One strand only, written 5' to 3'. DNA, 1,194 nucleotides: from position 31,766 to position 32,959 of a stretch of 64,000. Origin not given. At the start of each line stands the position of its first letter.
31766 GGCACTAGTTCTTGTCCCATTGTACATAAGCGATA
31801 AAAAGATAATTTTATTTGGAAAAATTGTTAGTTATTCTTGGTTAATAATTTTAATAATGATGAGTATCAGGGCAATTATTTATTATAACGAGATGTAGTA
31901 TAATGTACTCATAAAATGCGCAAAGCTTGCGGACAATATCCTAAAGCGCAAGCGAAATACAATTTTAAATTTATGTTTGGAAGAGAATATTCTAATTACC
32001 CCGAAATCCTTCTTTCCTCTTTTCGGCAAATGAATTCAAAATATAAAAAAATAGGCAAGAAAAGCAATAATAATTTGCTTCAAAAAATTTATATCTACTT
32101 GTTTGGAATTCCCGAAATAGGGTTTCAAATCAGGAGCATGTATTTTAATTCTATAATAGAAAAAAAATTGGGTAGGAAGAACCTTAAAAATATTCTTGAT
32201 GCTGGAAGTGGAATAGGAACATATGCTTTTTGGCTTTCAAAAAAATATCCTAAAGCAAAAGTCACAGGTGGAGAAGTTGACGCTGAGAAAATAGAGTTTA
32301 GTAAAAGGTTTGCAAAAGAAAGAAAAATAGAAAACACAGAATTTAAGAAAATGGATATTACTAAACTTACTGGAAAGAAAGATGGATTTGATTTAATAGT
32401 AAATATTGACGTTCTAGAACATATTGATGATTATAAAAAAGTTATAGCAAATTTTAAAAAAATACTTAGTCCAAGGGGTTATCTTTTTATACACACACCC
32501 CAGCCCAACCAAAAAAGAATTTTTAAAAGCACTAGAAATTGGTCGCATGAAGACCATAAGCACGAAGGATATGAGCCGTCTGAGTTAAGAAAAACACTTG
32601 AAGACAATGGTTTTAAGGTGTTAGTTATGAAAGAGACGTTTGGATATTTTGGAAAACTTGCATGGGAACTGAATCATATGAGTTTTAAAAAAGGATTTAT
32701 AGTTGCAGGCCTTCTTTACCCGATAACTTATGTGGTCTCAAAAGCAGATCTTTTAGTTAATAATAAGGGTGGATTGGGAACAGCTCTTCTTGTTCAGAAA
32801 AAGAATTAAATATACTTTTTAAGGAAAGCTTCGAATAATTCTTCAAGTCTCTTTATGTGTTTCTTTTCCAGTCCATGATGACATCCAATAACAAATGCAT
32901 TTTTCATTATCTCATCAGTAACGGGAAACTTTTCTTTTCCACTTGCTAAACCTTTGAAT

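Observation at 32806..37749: CDP-hexose module: rfbF and rfbG next to a His-for-Lys DegT enzyme and an SDR reductase, with no E3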

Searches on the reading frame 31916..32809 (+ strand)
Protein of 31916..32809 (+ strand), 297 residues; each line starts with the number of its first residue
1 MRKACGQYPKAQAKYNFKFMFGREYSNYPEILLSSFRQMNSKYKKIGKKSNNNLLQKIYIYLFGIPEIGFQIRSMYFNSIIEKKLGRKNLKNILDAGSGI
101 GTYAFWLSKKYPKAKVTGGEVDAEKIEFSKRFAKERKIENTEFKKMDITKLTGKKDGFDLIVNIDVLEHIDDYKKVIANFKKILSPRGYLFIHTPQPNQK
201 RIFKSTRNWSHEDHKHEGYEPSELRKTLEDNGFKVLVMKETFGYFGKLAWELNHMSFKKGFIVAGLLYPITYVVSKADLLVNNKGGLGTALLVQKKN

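Call 3: search_protein_families(library=ncbifam, proteins=[window:31916-32809:+], max_evalue=0.00001)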
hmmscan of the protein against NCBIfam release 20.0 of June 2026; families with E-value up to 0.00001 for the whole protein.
window:31916-32809:+ (297 aa): 21 families
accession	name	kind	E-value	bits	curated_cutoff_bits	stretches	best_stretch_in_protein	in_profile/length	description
TIGR01983.1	UbiG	equivalog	3.9e-16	59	102.95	1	72-204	28-163/228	bifunctional 2-polyprenyl-6-hydroxyphenol methylase/3-demethylubiquinol 3-O-methyltransferase UbiG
TIGR02072.1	BioC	equivalog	4e-12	46.5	184.95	1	82-240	28-178/244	malonyl-ACP O-methyltransferase BioC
TIGR04345.1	ovoA_Cterm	equivalog_domain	4.1e-11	42.9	170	1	137-237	114-214/242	putative 4-mercaptohistidine N1-methyltransferase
NF053839.1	CPFASynBruc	equivalog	1.3e-10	40.9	600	1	81-232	166-316/410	cyclopropane fatty acid synthase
NF041536.1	ArsM_DUF2284_UU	exception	1.4e-10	40.2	575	1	90-204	77-191/459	arsenite methyltransferase/DUF2284 domain selenoprotein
NF008686.0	PRK11705.1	equivalog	5.5e-09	35.5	400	1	80-201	158-274/383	cyclopropane fatty acyl phospholipid synthase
NF045667.1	MTase_DVU1556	equivalog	1.2e-08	34.7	155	1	87-248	20-175/213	DVU_1556 family methyltransferase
NF008823.0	PRK11873.1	subfamily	2e-08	34.1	263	1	92-192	80-181/272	arsenite methyltransferase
TIGR03534.1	RF_mod_PrmC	equivalog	2e-08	34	199.1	1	85-162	84-161/253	peptide chain release factor N(5)-glutamine methyltransferase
TIGR01934.1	MenG_MenH_UbiE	subfamily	2.3e-08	33.6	158.35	1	83-207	33-156/223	ubiquinone/menaquinone biosynthesis methyltransferase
NF002463.0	PRK01683.1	equivalog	4.5e-08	33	297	1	87-228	29-165/258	trans-aconitate 2-methyltransferase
NF045823.1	PthPhpthDimycoMt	equivalog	1.2e-07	31.2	300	1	91-191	68-165/256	phthiotriol/phenolphthiotriol dimycocerosates methyltransferase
NF043040.1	corrin_prot_MT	hypoth_equivalog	1.5e-07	31.1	180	1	90-193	42-148/216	corrinoid protein-associated methyltransferase CpaM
NF045825.1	FAmtase_mtf2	equivalog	2.3e-07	30.3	400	1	91-191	60-157/248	fatty-acid O-methyltransferase Mtf2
NF001244.0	PRK00216.1-5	equivalog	3.5e-07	29.7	216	1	83-209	42-170/236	bifunctional demethylmenaquinone methyltransferase/2-methoxy-6-polyprenyl-1,4-benzoquinol methylase UbiE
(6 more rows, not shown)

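Call 4: search_protein_families(library=pfam, proteins=[window:31916-32809:+], max_evalue=0.00001)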
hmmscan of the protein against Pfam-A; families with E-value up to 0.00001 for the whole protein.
window:31916-32809:+ (297 aa): 8 families
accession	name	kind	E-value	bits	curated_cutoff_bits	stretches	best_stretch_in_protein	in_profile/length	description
PF13847.12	Methyltransf_31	-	1.9e-20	73.4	27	1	90-212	4-128/145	Methyltransferase domain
PF13489.12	Methyltransf_23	-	5.8e-20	72.1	27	1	87-236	20-162/164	Methyltransferase domain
PF13649.12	Methyltransf_25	-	1e-15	58.6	27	1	93-188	1-97/97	Methyltransferase domain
PF08241.18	Methyltransf_11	-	1.7e-15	57.8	21.2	1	94-192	1-95/95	Methyltransferase domain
PF08242.18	Methyltransf_12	-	4.7e-14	53.3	30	1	94-190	1-98/98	Methyltransferase domain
PF05175.20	MTS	-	3e-09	37.2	23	1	85-192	27-138/170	Methyltransferase small domain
PF02353.26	CMAS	-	1.4e-07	31.5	27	1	81-237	54-214/273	Mycolic acid cyclopropane synthetase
PF01209.24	Ubie_methyltran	-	1.6e-06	28.1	20.1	1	69-198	28-158/233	ubiE/COQ5 methyltransferase family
